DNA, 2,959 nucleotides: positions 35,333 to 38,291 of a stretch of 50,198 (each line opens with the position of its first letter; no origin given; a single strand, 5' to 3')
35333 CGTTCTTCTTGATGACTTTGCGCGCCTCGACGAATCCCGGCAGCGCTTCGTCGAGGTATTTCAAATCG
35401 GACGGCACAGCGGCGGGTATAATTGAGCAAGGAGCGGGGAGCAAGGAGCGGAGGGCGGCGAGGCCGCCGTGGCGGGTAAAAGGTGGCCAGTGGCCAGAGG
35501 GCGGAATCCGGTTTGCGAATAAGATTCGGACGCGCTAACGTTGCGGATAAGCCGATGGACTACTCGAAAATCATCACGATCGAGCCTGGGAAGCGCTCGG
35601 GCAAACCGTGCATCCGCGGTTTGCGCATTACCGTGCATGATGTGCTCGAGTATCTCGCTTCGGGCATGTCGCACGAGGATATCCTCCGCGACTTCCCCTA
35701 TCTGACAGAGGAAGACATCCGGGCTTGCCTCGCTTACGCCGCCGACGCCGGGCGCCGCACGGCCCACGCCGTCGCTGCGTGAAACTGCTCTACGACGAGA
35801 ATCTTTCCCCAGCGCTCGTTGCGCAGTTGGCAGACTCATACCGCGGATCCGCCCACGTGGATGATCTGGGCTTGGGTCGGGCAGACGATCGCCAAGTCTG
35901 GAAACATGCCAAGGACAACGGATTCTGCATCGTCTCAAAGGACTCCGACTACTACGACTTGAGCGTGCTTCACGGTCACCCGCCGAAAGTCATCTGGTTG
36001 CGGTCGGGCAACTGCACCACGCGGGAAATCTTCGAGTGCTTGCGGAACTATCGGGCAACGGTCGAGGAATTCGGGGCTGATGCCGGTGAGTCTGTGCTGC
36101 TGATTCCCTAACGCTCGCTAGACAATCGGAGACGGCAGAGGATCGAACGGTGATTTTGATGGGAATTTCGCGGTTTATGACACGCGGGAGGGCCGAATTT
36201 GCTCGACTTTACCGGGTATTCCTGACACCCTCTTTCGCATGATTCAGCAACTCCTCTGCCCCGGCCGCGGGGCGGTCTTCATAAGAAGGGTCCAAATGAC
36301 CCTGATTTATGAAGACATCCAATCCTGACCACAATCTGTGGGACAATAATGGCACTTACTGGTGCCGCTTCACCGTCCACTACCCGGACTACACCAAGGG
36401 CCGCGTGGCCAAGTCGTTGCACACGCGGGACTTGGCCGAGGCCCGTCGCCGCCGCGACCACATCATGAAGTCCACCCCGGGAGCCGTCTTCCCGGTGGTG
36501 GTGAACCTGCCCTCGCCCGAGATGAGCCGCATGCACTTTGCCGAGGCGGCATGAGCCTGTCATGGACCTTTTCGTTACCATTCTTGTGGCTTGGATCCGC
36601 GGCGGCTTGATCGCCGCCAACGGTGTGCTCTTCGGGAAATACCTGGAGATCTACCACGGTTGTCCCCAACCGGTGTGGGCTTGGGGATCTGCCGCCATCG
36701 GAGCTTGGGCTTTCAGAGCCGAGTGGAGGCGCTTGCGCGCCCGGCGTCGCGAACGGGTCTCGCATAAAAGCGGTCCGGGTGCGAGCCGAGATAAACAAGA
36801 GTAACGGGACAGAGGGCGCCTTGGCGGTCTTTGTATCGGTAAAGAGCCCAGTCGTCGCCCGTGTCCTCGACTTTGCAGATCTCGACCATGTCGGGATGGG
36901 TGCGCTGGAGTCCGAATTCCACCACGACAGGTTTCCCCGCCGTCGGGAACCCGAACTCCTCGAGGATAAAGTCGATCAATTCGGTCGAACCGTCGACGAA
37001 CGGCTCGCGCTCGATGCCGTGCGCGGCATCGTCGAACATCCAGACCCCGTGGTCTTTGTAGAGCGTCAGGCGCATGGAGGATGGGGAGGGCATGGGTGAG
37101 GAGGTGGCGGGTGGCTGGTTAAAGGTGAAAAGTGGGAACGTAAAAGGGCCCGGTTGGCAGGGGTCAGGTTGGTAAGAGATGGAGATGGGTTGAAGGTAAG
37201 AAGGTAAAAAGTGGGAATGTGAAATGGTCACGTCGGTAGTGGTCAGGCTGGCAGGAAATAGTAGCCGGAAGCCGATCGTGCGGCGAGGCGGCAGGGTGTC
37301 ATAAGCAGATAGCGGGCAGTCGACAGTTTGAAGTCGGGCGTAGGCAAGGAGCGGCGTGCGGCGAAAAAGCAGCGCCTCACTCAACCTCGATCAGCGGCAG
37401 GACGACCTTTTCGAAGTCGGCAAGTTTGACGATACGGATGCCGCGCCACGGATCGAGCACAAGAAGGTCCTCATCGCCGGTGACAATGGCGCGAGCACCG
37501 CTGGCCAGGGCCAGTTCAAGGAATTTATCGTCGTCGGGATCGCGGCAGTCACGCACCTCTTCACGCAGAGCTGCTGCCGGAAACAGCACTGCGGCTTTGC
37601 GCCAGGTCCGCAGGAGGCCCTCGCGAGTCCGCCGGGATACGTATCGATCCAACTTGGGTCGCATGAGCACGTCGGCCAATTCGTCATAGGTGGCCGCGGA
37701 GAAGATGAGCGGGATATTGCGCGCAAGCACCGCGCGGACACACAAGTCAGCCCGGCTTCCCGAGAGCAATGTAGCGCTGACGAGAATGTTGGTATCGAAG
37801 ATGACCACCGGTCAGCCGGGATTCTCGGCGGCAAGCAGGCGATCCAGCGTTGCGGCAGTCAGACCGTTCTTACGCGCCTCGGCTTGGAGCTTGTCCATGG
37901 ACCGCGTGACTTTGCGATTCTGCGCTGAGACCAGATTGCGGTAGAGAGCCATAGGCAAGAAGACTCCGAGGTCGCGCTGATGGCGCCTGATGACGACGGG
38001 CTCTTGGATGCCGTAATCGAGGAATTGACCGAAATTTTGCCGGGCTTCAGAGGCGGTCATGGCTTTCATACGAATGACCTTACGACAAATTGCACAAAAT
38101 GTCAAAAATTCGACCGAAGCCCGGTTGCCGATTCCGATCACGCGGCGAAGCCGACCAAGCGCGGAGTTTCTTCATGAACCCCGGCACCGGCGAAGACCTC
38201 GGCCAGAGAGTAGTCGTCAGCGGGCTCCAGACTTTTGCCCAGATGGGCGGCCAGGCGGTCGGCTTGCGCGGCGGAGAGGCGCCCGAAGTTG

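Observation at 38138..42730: Four-gene minus-strand cassette: small protein, BRCT-like MoxR/AAA_5 ATPase with deviant P-loop, HExxH-vWA protein and a classical AAA+ ATPase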

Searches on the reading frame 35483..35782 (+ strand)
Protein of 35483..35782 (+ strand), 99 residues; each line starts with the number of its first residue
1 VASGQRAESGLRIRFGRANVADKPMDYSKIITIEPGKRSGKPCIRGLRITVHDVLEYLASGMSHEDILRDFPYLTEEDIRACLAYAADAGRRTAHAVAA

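Call 8: search_protein_families(library=pfam, proteins=[window:35483-35782:+], max_evalue=0.01)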
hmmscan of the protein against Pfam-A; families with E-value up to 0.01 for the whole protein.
window:35483-35782:+ (99 aa): 1 family
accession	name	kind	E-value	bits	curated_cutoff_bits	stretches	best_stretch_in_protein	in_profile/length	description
PF04255.20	DUF433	-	3.2e-27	94.6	23.6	1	31-86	1-56/56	Protein of unknown function (DUF433)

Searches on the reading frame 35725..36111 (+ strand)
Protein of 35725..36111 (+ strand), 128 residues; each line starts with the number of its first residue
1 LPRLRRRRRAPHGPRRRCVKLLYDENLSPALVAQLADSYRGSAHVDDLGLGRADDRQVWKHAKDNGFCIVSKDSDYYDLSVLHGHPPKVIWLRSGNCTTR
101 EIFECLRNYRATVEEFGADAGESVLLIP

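Call 8: search_protein_families(library=pfam, proteins=[window:35725-36111:+], max_evalue=0.01)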
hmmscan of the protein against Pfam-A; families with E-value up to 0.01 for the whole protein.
window:35725-36111:+ (128 aa): 2 families
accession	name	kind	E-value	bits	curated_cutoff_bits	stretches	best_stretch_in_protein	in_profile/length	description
PF18480.7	DUF5615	-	2.3e-32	111.6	23.8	1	20-119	2-101/110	Domain of unknown function (DUF5615)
PF18478.7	PIN_10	-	0.00095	19.6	26.2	1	20-74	2-60/84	PIN like domain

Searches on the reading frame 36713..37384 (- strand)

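Call 8: search_protein_families(library=pfam, proteins=[window:36713-37384:-], max_evalue=0.01)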
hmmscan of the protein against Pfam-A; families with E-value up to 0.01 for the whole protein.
window:36713-37384:- (223 aa): 1 family
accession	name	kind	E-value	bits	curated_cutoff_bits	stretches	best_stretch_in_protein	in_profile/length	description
PF20475.3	DUF6717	-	0.0014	19.4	27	1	105-208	4-112/115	Family of unknown function (DUF6717)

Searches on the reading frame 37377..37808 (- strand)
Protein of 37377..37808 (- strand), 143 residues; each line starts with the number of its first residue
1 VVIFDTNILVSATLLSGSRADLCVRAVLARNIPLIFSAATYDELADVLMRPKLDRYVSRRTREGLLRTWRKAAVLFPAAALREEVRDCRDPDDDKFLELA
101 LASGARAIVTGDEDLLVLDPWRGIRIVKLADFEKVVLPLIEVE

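Call 8: search_protein_families(library=pfam, proteins=[window:37377-37808:-], max_evalue=0.01)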
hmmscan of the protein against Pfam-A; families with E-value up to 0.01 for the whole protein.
window:37377-37808:- (143 aa): 3 families
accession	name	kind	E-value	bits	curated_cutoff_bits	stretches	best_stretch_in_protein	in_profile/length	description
PF13470.12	PIN_3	-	7e-21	75.6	27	1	2-113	2-114/115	PIN domain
PF01850.27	PIN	-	9.1e-08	33.2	23.6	1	2-115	1-114/120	PIN domain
PF10130.15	PIN_2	-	0.0024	18.5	22.4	1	4-116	2-116/133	PIN domain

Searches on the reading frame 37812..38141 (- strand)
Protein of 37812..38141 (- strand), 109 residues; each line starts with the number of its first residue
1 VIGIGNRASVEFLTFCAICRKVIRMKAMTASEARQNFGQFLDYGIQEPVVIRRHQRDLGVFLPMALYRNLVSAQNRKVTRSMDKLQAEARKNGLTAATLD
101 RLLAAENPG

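Call 8: search_protein_families(library=pfam, proteins=[window:37812-38141:-], max_evalue=0.01)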
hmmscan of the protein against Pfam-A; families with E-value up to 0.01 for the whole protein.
window:37812-38141:- (109 aa): 1 family
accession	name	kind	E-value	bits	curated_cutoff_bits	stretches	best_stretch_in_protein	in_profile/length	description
PF02604.26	PhdYeFM_antitox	-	4.3e-07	30.1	29.8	1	25-88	1-66/74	Antitoxin Phd_YefM, type II toxin-antitoxin system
